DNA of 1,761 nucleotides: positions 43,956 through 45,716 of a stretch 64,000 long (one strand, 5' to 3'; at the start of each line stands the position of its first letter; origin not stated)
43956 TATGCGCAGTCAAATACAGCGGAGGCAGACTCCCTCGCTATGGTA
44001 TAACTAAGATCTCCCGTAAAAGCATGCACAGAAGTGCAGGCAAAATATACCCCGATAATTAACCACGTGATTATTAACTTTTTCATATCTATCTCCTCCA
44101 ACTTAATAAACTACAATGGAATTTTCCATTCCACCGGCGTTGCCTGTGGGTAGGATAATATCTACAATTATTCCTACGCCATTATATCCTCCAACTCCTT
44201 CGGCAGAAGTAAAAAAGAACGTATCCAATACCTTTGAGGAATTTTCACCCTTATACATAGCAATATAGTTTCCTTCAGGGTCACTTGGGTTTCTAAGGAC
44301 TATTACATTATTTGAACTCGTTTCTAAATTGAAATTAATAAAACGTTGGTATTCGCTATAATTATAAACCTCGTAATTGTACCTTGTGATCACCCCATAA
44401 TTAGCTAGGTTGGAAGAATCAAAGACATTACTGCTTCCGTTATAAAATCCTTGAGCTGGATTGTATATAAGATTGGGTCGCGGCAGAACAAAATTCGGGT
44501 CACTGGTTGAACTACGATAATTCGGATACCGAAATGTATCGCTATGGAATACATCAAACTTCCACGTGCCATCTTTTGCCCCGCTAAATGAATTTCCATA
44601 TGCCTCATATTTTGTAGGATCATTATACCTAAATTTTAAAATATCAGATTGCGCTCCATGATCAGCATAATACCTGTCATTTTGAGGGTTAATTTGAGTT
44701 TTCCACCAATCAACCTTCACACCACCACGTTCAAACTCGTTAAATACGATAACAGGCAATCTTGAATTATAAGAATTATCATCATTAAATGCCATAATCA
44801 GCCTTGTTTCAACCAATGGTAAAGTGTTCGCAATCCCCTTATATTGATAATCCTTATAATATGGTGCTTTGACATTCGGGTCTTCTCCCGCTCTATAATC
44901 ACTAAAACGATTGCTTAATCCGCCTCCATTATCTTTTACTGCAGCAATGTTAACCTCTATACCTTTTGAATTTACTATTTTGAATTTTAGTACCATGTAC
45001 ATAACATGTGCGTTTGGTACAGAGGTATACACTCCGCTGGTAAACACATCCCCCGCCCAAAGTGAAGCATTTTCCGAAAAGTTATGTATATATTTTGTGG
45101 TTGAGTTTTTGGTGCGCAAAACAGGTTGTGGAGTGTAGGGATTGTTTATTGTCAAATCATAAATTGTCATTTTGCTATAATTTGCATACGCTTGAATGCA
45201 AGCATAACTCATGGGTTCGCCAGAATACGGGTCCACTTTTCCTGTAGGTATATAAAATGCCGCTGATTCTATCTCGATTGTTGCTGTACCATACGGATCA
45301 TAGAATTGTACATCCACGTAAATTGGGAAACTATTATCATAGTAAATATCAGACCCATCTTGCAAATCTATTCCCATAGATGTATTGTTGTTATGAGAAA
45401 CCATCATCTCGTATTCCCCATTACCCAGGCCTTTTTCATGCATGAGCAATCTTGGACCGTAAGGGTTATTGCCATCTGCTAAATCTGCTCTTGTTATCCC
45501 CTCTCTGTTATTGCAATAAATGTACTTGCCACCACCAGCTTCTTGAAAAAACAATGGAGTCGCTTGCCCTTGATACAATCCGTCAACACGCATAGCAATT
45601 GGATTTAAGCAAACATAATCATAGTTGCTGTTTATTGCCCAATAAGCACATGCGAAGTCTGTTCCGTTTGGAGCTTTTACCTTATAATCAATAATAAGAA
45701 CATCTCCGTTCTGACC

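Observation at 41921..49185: Five-gene, tightly packed operon of uncharacterised surface or secreted proteins on the island, two of which lack export signals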

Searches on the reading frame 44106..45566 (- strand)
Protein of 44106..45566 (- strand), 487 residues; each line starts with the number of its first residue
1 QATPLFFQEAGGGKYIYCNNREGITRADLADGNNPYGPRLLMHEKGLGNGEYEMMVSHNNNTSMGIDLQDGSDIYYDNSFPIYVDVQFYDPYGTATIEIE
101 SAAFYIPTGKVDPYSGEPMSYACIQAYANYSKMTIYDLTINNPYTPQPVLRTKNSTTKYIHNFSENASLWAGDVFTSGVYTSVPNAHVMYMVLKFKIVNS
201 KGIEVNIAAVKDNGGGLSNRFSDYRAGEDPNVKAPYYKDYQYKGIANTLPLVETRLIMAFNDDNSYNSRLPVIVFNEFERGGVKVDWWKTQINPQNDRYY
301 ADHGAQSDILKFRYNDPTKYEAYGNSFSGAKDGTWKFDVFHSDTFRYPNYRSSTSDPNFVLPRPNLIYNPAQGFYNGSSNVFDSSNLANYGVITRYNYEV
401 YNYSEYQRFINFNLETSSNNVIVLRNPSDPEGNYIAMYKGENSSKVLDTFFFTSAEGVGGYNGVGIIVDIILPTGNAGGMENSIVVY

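Call 30: find_related_loci(query=A2, collection=genome_contigs, flank=10000)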
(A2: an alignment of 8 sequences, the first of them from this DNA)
Query A2 (487 aa) in genome_contigs; peptide patterns used: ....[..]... (x = any residue, [..] = any of these).
56 stretches matched a pattern; 43 encode a relative of the query (tblastn E <= 1e-3); 43 distinct loci.
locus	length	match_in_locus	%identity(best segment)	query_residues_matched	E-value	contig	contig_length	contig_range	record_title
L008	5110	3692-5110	100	1-473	0e+0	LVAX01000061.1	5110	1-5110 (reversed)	MAG: Clostridiales bacterium Firm_18 Firm_18_contig_306281, whole genome shotgun sequence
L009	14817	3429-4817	55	1-486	3e-165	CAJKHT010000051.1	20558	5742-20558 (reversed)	MAG TPA_asm: uncultured Clostridiales bacterium isolate ERR1430564-bin.37 genome assembly, contig: NODE_2264_length_2055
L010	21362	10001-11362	34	2-486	2e-60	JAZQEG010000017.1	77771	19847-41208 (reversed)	MAG: Clostridia bacterium isolate T1900044635_TS20190101.MAGScoT_cleanbin_000009 SGB_1127_k141_517732, whole genome shot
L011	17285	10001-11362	33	2-486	3e-54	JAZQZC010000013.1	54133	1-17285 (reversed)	MAG: Clostridia bacterium isolate T1900045158_TC20190152.MAGScoT_cleanbin_000004 SGB_4999_k141_2012200, whole genome sho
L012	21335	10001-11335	31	5-486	4e-54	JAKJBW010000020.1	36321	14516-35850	MAG: Bacillota bacterium isolate UR.bin39 UR_contig_2487, whole genome shotgun sequence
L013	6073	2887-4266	30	5-486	6e-49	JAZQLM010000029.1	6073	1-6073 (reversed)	MAG: Clostridia bacterium isolate T1900044609_TS20190075.MAGScoT_cleanbin_000064 SGB_789_k141_1500057, whole genome shot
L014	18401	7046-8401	28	5-486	2e-46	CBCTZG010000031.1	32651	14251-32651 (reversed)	MAG TPA_asm: uncultured Clostridia bacterium isolate SRR20550126_concoct_116 genome assembly, contig: ERZ24930444.940, w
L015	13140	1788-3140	27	4-480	3e-43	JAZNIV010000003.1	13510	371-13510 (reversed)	MAG: Clostridia bacterium isolate T1900044683_TS20190149.MAGScoT_cleanbin_000009 SGB_1703_k141_1955024, whole genome sho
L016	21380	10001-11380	29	5-486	9e-43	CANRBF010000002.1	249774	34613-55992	MAG: uncultured Monoglobus sp. isolate Lapin-028__bin81 genome assembly, contig: Lapin-028__NODE_13_length_249774_cov_23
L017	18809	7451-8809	30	1-486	6e-46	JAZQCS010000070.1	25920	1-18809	MAG: Clostridia bacterium isolate T1900044637_TS20190103.MAGScoT_cleanbin_000068 SGB_1189_k141_1636975, whole genome sho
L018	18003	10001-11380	28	5-486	4e-42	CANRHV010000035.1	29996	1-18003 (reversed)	MAG: uncultured Monoglobus sp. isolate Lapin-022__bin79 genome assembly, contig: Lapin-022__NODE_1450_length_29996_cov_4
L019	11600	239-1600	30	5-486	3e-41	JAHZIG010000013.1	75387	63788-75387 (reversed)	MAG: Clostridiales bacterium isolate HRGM_Genome_3419 HRGM_Genome_3419_13, whole genome shotgun sequence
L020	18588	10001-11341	29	2-486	3e-41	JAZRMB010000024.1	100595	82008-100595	MAG: Clostridia bacterium isolate T1900045429_YK20190120.MAGScoT_cleanbin_000006 SGB_7082_k141_2029726, whole genome sho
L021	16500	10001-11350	30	1-486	5e-41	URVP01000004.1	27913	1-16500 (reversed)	uncultured Clostridiales bacterium isolate UMGS1388 genome assembly, contig: NODE_166_length_27913_cov_7.399813, whole g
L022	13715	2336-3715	28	5-486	8e-41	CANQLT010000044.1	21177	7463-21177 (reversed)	MAG: uncultured Monoglobus sp. isolate Lapin-014__bin25 genome assembly, contig: Lapin-014__NODE_2027_length_21177_cov_5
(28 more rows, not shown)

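Call 35: search_protein_representatives(alignment_id=A2)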
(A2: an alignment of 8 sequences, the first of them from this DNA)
Query: 8 sequences, 462 profile positions. Proteins with E-value up to 0.001 (for the whole library): 274; up to 1e-10: 181; up to 1e-30: 92. The best 150 are listed.
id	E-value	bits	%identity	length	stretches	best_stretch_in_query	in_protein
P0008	7.9e-189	644.8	-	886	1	3-461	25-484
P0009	3.5e-167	573.5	-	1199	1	1-460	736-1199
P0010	8.9e-166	568.8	-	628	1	3-461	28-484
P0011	7.8e-164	562.4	-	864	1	2-461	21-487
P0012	1.2e-163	561.9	-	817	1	3-462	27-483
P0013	6.7e-161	552.8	-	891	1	2-461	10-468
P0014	4.1e-159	546.9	-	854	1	3-461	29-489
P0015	1.3e-157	541.9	-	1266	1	1-460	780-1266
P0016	2.1e-157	541.2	-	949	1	2-461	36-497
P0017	2.1e-157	541.2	-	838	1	2-459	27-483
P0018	8.6e-157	539.2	-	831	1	4-461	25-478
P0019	4.2e-156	536.9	-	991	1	3-461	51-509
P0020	5.5e-154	530.0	-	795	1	2-461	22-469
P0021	4.0e-153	527.1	-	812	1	4-461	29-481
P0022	5.2e-153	526.7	-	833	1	2-461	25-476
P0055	1.6e-96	340.5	-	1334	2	2-460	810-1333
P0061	4.4e-68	246.7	-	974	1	3-459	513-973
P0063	1.5e-60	221.9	-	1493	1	4-460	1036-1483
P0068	3.3e-56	207.6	-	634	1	3-410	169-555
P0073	6.3e-52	193.5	-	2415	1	5-462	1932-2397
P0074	9.6e-51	189.6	-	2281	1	3-411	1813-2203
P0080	3.4e-44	168.0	-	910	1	3-408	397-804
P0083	5.3e-41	157.5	-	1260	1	2-460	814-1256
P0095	9.7e-35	136.8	-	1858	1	4-461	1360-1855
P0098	1.7e-33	132.8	-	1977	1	3-460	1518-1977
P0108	6.3e-27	111.1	-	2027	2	225-460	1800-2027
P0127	1.4e-21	93.4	-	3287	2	228-458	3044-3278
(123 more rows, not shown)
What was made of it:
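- Tried and rejected: The exhaustive profile search was needed to see the family (call 35).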

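Call 36: search_protein_families(library=pfam, proteins=[P0015, P0063, P0073, P0095, P0061, P0080, P0068], max_evalue=0.001)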
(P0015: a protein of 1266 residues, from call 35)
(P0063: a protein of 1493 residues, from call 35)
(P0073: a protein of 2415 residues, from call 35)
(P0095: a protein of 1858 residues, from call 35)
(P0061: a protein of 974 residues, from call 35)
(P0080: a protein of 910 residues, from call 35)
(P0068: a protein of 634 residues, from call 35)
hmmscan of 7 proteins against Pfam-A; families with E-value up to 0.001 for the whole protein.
P0015 (1266 aa): 0 families

P0063 (1493 aa): 2 families
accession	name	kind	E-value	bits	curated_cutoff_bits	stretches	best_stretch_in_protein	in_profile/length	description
PF13402.12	Peptidase_M60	-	1.4e-05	25.2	25.8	1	527-787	11-259/275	Peptidase M60, enhancin and enhancin-like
PF07691.17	PA14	-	0.00088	19.5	24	0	892-928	91-127/147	PA14 domain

P0073 (2415 aa): 6 families
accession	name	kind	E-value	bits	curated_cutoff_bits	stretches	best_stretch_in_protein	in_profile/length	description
PF25390.1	WD40_RLD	-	8.5e-111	371.2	150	2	508-868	2-344/363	RCC1-like domain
PF00415.24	RCC1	-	3.7e-77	255.2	21.7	6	672-725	1-50/50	Regulator of chromosome condensation (RCC1) repeat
PF13540.12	RCC1_2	-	3.4e-61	202.1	22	7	307-336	1-30/30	Regulator of chromosome condensation (RCC1) repeat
PF20578.4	aBig_2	-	1.7e-17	63.4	27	1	895-961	22-88/89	Atrophied bacterial Ig domain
PF25384.1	Alsin_RLD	-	3.2e-12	46.9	100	1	562-639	243-316/405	Alsin RCC1-like domain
PF00395.25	SLH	-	1.1e-10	41.7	20.8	1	1740-1784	2-44/44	S-layer homology domain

P0095 (1858 aa): 5 families
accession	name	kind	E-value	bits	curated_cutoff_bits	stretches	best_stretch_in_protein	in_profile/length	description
PF25390.1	WD40_RLD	-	1.5e-69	235.5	150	2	14-182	195-363/363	RCC1-like domain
PF00415.24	RCC1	-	5.1e-55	184.3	21.7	4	82-129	1-50/50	Regulator of chromosome condensation (RCC1) repeat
PF13540.12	RCC1_2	-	2.2e-45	151.8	22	6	170-198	1-29/30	Regulator of chromosome condensation (RCC1) repeat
PF20578.4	aBig_2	-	2.9e-13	49.9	27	1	328-398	19-88/89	Atrophied bacterial Ig domain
PF25384.1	Alsin_RLD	-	1.5e-08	34.8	100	0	83-147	242-309/405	Alsin RCC1-like domain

P0061 (974 aa): 1 family
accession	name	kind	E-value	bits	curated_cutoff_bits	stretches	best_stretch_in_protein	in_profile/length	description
PF00395.25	SLH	-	1.1e-27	96.2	20.8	2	337-381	1-44/44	S-layer homology domain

P0080 (910 aa): 1 family
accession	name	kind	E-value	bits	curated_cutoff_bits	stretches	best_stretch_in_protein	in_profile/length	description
PF00395.25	SLH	-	4.4e-12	46.2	20.8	1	80-122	2-43/44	S-layer homology domain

P0068 (634 aa): 0 families

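Call 37: predict_structure(alignment_id=A2)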
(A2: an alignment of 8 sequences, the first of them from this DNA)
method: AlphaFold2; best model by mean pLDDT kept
length: 487 residues; sequences in the alignment: 8
mean_pLDDT: 60.9   pTM: 0.68
mean pLDDT of the five models: 60.9, 58.7, 56.6, 52.2, 45.8
residues with pLDDT >= 90: 16; 70-90: 159; 50-70: 169; < 50: 143
segments of 3 or more residues with pLDDT < 50: 1-5, 109-120, 228-242, 265-315, 337-353, 360-390, 473-482
pLDDT, mean of each block of 10 residues (from residue 1): 47 65 64 59 79 80 67 70 87 90 72 38 71 71 74 69 89 84 80 90 83 63 52 36 54 65 51 37 35 34 37 51 65 53 38 50 35 31 35 69 69 62 77 67 58 60 72 45 53
secondary structure, 60 per line:
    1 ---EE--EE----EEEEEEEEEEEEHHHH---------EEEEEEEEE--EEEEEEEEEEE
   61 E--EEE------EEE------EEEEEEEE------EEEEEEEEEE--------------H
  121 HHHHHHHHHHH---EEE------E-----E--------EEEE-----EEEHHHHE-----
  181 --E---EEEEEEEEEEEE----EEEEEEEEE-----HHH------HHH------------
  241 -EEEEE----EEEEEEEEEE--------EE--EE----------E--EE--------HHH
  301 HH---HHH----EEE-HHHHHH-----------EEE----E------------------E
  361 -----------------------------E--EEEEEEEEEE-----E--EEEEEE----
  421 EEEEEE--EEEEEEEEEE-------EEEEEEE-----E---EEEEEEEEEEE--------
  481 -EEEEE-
elements in order: E14-25 H26-29 E39-47 E50-61 E64-66 E73-75 E82-89 E96-105 H120-131 E135-137 E159-162 E168-170 H171-174 E187-198 E203-211 E242-246 E251-260 H298-302 E313-315 H317-322 E334-336 E393-402 E411-416 E421-426 E429-438 E446-452 E462-472 E482-486

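Call 43: fold_search(model_id=the predicted structure, library=pdb)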
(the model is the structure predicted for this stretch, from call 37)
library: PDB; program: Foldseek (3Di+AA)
matches with E <= 10: 1165; with E <= 0.001: 0
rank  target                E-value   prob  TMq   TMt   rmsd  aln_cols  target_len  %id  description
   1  2ws9_2                2.0e-03  0.30  0.11  0.19  13.5       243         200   11  Equine Rhinitis A Virus at Low pH (released 2010-08-25)
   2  8j6m_A                5.4e-03  0.33  0.13  0.11  19.7       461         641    6  SIDT1 protein (released 2024-05-01)
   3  8kcx_A                6.4e-03  0.38  0.15  0.13  19.8       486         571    7  Cryo-EM structure of human SIDT1 (released 2024-06-12)
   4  4lo4_B                8.0e-03  0.35  0.14  0.16  17.7       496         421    9  Apo HA-70 (released 2013-10-30)
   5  7y63_A                8.4e-03  0.38  0.14  0.12  20.4       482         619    6  ApoSIDT2-pH7.4 (released 2023-06-21)
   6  8h2i_bC               8.4e-03  0.15  0.09  0.09  16.9       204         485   11  Near-atomic structure of five-fold averaged PBCV-1 capsid (released 2022-11-16)
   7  4gxu_A                8.4e-03  0.12  0.07  0.10  20.2       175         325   11  Crystal structure of antibody 1F1 bound to the 1918 influenza hemagglutinin (released 2012-12-19)
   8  5w5s_A                8.9e-03  0.11  0.07  0.10  21.0       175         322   12  Crystal structure of the A/Puerto Rico/8/1934 (H1N1) influenza virus hemagglutinin in complex with cyclic peptide CP14 (released 2017-10-04)
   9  5j98_C                1.1e-02  0.35  0.14  0.15  16.0       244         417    6  Crystal structure of Slow Bee Paralysis Virus at 2.6A resolution (released 2016-06-08)
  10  4eef_C                1.1e-02  0.13  0.07  0.10  20.0       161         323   13  Crystal structure of the designed inhibitor protein F-HB80.4 in complex with the 1918 influenza virus hemagglutinin. (released 2012-06-27)
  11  4eef_A                1.1e-02  0.11  0.07  0.09  20.5       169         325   14  Crystal structure of the designed inhibitor protein F-HB80.4 in complex with the 1918 influenza virus hemagglutinin. (released 2012-06-27)
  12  9ea9_E                1.2e-02  0.23  0.13  0.15  18.9       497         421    7  Crystal structure of BoNT/A-NTNH-HA70 -VHH_F12-VHH_H7-Fab_NTNH complex (released 2025-09-17)
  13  9ug5_C                1.2e-02  0.35  0.14  0.12  18.0       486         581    7  Crystal structure of HA3 from Clostridium botulinum type B with alpha2,3-sialyllactose (released 2025-11-05)
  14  8k11_A                1.3e-02  0.41  0.14  0.22  20.0       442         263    4  SID1 transmembrane family member 2 (released 2024-07-10)
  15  3ubq_C                1.3e-02  0.05  0.07  0.09  21.4       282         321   10  Influenza hemagglutinin from the 2009 pandemic in complex with ligand 3SLN (released 2011-11-23)
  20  9ds1_A                1.7e-02  0.08  0.06  0.09  20.0       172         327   10  Crystal structure of 241_2F04 Fab in complex with H1 HA from A/California/04/2009(H1N1) (released 2025-03-19)
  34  9lv3_A                2.7e-02  0.06  0.06  0.08  20.0       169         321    9  Crystal structure of mutant H1 Haemagglutinin HN/18-HA FPP from Influenza A virus (released 2026-02-18)
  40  9n7s_B                2.9e-02  0.04  0.07  0.08  21.2       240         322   11  H1 hemagglutinin (A/California/04/2009) with E47K mutation in HA2 in complex with central stem-targeting Fab ST10 (released 2026-02-18)
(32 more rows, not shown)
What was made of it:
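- Tried and rejected: The 8-sequence model was poor (pLDDT 61, call 37) and its PDB search was uninformative (call 43).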

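Call 49: find_encoding_contigs(protein=P0015, flank=10000, max_places=5)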
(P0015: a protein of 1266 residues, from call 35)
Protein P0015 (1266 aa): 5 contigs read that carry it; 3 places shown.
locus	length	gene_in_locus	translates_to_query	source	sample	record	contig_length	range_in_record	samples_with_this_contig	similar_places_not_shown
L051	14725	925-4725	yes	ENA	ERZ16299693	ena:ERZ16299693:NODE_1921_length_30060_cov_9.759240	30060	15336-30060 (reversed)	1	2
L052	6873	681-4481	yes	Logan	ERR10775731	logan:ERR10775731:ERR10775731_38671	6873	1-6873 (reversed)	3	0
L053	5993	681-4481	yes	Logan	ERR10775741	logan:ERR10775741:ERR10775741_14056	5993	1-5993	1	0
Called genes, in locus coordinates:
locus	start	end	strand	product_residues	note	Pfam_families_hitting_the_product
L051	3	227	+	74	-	?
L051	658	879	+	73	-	-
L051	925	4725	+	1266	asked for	-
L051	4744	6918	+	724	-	PF07833:Cu_amine_oxidN1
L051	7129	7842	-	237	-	PF07714:PK_Tyr_Ser-Thr, PF00069:Pkinase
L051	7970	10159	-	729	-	PF04230:PS_pyruv_trans, PF12838:Fer4_7, PF13187:Fer4_9 (faint), PF13237:Fer4_10 (faint), PF00037:Fer4 (weak), PF12797:Fer4_2 (weak), PF12837:Fer4_6 (weak), PF04432:FrhB_FdhB_C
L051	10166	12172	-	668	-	PF01501:Glyco_transf_8, PF18404:Glyco_transf_24 (faint)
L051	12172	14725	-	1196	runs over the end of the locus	PF13641:Glyco_tranf_2_3, PF00535:Glycos_transf_2, PF10111:Glyco_tranf_2_2, PF04464:Glyphos_transf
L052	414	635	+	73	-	-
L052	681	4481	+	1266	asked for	-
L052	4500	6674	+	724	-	PF07833:Cu_amine_oxidN1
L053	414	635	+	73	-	-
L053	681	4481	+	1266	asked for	-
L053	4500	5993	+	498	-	?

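Call 54: predict_structure(alignment_id=A3)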
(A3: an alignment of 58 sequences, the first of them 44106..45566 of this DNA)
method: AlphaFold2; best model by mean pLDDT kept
length: 487 residues; sequences in the alignment: 58
mean_pLDDT: 91.9   pTM: 0.92
mean pLDDT of the five models: 91.9, 90.2, 89.6, 88.9, 88.6
residues with pLDDT >= 90: 375; 70-90: 89; 50-70: 22; < 50: 1
segments of 3 or more residues with pLDDT < 50: none
pLDDT, mean of each block of 10 residues (from residue 1): 95 98 96 95 97 98 90 90 98 97 85 63 94 94 93 81 97 94 94 98 97 92 86 92 98 96 94 95 97 92 95 97 96 97 86 94 87 84 92 96 90 95 92 91 91 62 85 91 95
secondary structure, 60 per line:
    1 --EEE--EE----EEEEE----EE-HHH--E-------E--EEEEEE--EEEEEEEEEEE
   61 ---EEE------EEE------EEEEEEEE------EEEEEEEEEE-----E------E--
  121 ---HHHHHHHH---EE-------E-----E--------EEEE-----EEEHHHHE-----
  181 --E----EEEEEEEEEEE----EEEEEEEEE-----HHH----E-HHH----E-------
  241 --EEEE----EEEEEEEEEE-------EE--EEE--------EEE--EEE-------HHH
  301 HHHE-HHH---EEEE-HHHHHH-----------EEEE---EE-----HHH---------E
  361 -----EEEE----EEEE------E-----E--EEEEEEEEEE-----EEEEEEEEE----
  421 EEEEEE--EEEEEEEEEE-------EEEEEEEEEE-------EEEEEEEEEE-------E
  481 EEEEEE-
elements in order: E3-5 E14-18 E42-47 E50-60 E64-66 E73-75 E82-89 E96-105 H124-131 E159-162 E168-170 H171-174 E188-198 E203-211 E243-246 E251-260 E272-274 E283-285 E288-290 H298-303 E312-315 H317-322 E334-337 E366-369 E374-377 E393-402 E408-416 E421-426 E429-438 E446-455 E463-472 E480-486
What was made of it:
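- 44106..45566 (-): C-terminal 487-aa 'core' domain: all-beta, in no Pfam or NCBIfam family, ending in a PPC/collagen-binding-like sandwich. AlphaFold model pLDDT 91.9 and pTM 0.92 (call 54).
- Tried and rejected: A 58-sequence alignment fixed the model (call 54).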

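Call 57: fold_search(model_id=the predicted structure, library=pdb)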
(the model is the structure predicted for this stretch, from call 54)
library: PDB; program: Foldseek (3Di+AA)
matches with E <= 10: 1524; with E <= 0.001: 1
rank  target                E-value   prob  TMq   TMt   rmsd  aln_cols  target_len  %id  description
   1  5cis                  6.1e-04  0.41  0.14  0.21  24.5       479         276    7  The CUB1-EGF-CUB2 domains of rat MBL-associated serine protease-2 (MASP-2) bound to Ca2+ (released 2017-01-18)
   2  8j6m_A                1.6e-03  0.41  0.13  0.11  19.8       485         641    7  SIDT1 protein (released 2024-05-01)
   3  8wos_A                1.8e-03  0.51  0.15  0.12  19.6       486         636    7  Cryo-EM structure of human SIDT1 protein with C1 symmetry at low pH (released 2024-03-20)
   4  7kwb_B                1.8e-03  0.12  0.10  0.11  22.1       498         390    8  Surface glycan-binding protein B from Bacteroides thetaiotaomicron (released 2021-02-17)
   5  7kwb_A                1.9e-03  0.18  0.12  0.13  23.4       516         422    8  Surface glycan-binding protein B from Bacteroides thetaiotaomicron (released 2021-02-17)
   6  8jul_A                2.1e-03  0.41  0.14  0.12  19.4       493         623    6  Cryo-EM structure of SIDT1 in complex with phosphatidic acid (released 2023-11-15)
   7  9ea9_E                2.2e-03  0.69  0.15  0.17  18.1       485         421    6  Crystal structure of BoNT/A-NTNH-HA70 -VHH_F12-VHH_H7-Fab_NTNH complex (released 2025-09-17)
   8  8k1b_A                2.2e-03  0.51  0.15  0.24  20.4       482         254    8  SID1 transmembrane family member 1 (released 2024-07-10)
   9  8kcw_A                2.3e-03  0.57  0.15  0.12  19.0       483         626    8  Cryo-EM structure of human SIDT1 bound to cholesterol (released 2024-06-12)
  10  8u5f_H                3.5e-03  0.20  0.13  0.20  19.0       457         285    8  Crystal Structure of Trypsinized Clostridium perfringens Enterotoxin (released 2023-09-27)
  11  5a55                  3.5e-03  0.20  0.13  0.07  24.2       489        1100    8  The native structure of GH101 from Streptococcus pneumoniae TIGR4 (released 2015-09-02)
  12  9m8u_A                3.7e-03  0.47  0.15  0.12  19.8       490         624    7  Cryo-EM structure of human SIDT1 (released 2026-03-18)
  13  8k11_A                4.3e-03  0.41  0.15  0.23  19.6       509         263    5  SID1 transmembrane family member 2 (released 2024-07-10)
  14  8k13_A                4.8e-03  0.44  0.15  0.14  20.7       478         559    6  SID1 transmembrane family member 1 (released 2024-07-10)
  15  9jsi_A                5.1e-03  0.12  0.12  0.13  24.2       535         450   10  Clostridium perfringens iota toxin pore Ib in prepore II state (released 2025-05-14)
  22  1nqd_A                7.1e-03  0.97  0.12  0.44   6.7       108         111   13  CRYSTAL STRUCTURE OF CLOSTRIDIUM HISTOLYTICUM COLG COLLAGENASE COLLAGEN-BINDING DOMAIN 3B AT 1.65 ANGSTROM RESOLUTION  (released 2003-04-15)
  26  5sv5                  1.1e-02  1.00  0.14  0.52   3.8        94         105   18  1.0 Angstrom Crystal Structure of pre-Peptidase C-terminal Domain of Collagenase from Bacillus anthracis. (released 2016-08-17)
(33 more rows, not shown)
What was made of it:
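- On PPC / bacterial pre-peptidase C-terminal domain (PF04151): Foldseek gives 5sv5 probability 1.00 and 1nqd 0.97 (call 57).
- Closest known: PPC. Same: The last ~95 residues of the core superpose on 5sv5 (probability 1.00, TM 0.52 on the target, rmsd 3.8), 1nqd (0.97) and 6ov2_B (0.93) (call 57).
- Local fold matches are to binding sandwiches: PPC/ColG collagen-binding domain, cCPE, CUB and SGBP-B (call 57).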
